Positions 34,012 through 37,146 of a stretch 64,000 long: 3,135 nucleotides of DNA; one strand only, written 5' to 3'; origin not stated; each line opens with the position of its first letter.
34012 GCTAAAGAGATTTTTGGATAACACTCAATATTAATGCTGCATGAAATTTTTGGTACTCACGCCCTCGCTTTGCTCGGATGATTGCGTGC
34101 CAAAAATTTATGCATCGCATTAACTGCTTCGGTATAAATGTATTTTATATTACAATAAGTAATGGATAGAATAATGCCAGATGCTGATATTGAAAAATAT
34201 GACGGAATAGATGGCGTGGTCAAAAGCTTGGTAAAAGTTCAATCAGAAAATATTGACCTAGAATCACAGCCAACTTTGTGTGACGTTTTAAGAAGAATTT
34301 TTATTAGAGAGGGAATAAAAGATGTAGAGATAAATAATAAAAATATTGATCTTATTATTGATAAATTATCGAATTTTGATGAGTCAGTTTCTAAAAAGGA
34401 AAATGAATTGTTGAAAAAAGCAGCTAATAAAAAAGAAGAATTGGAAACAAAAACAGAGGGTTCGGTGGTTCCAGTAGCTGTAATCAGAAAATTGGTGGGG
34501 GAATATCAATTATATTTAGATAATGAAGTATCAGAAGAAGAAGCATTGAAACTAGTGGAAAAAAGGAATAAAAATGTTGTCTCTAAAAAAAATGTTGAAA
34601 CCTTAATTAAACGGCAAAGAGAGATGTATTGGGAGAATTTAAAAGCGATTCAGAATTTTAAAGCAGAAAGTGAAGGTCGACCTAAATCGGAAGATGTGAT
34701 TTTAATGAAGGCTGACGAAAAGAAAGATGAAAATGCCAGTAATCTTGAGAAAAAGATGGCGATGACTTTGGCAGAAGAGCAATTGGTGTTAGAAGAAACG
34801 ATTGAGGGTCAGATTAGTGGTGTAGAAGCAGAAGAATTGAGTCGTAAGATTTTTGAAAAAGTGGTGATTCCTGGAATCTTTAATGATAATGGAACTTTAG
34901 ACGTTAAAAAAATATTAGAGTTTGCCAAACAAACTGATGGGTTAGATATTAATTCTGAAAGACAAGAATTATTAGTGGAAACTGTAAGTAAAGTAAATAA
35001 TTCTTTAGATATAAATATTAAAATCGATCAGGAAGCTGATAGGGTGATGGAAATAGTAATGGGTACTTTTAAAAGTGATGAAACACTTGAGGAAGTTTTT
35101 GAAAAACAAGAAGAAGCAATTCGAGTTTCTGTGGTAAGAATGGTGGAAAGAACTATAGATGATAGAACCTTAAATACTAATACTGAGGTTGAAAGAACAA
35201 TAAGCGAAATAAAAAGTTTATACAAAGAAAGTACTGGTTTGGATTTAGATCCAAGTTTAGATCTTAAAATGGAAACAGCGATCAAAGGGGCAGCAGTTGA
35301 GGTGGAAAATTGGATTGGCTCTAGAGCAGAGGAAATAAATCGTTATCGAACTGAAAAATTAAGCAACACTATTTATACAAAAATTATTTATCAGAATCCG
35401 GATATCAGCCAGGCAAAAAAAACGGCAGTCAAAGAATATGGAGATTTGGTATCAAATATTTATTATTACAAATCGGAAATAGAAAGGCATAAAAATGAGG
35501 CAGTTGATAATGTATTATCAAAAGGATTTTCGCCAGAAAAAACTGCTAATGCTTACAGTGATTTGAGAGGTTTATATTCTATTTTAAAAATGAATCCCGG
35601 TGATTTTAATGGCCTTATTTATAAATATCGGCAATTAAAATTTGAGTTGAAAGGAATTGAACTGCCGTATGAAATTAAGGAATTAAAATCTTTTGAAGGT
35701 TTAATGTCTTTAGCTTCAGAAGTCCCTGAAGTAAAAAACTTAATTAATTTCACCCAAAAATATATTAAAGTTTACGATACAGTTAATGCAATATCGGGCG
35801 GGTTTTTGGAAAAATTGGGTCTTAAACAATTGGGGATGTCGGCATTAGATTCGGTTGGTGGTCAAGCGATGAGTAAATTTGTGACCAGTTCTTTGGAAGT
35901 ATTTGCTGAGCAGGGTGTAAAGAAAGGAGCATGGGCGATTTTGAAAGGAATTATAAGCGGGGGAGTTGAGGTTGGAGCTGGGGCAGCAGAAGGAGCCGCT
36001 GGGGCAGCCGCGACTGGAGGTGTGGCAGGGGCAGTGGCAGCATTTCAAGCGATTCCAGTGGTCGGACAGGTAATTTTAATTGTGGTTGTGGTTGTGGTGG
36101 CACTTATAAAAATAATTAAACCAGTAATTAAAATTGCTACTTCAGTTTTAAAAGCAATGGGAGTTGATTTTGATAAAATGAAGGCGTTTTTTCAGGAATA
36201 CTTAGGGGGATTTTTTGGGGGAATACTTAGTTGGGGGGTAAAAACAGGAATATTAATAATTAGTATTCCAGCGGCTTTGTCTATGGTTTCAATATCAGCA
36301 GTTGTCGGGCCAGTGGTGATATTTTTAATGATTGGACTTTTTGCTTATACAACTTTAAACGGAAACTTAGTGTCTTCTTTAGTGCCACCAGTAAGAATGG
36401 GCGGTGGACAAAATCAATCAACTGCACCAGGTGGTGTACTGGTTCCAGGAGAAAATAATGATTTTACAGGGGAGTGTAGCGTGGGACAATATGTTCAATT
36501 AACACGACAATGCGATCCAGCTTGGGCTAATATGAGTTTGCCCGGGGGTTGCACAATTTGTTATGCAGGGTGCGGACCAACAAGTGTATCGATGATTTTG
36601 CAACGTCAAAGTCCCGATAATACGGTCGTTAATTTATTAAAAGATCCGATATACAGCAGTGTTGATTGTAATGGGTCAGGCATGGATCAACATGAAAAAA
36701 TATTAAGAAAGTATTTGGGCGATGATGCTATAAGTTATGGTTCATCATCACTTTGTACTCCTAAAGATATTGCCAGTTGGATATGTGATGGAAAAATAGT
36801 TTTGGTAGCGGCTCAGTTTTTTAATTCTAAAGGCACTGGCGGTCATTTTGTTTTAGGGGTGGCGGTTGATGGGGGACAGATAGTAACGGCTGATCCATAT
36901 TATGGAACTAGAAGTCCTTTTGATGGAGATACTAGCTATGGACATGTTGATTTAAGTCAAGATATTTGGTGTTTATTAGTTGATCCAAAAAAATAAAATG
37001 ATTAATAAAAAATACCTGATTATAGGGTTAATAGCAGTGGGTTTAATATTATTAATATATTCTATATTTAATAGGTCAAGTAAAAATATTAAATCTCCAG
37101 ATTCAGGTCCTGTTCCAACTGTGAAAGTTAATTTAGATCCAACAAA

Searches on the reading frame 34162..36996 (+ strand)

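Call 21: search_protein_families(library=pfam, proteins=[window:34162-36996:+], max_evalue=0.001)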
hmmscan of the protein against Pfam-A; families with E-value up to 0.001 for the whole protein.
window:34162-36996:+ (944 aa): 1 family
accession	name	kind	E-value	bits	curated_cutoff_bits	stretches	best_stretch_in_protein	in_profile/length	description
PF13529.12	Peptidase_C39_2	-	0.00015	22.7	24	1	778-913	3-143/143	Peptidase_C39 like family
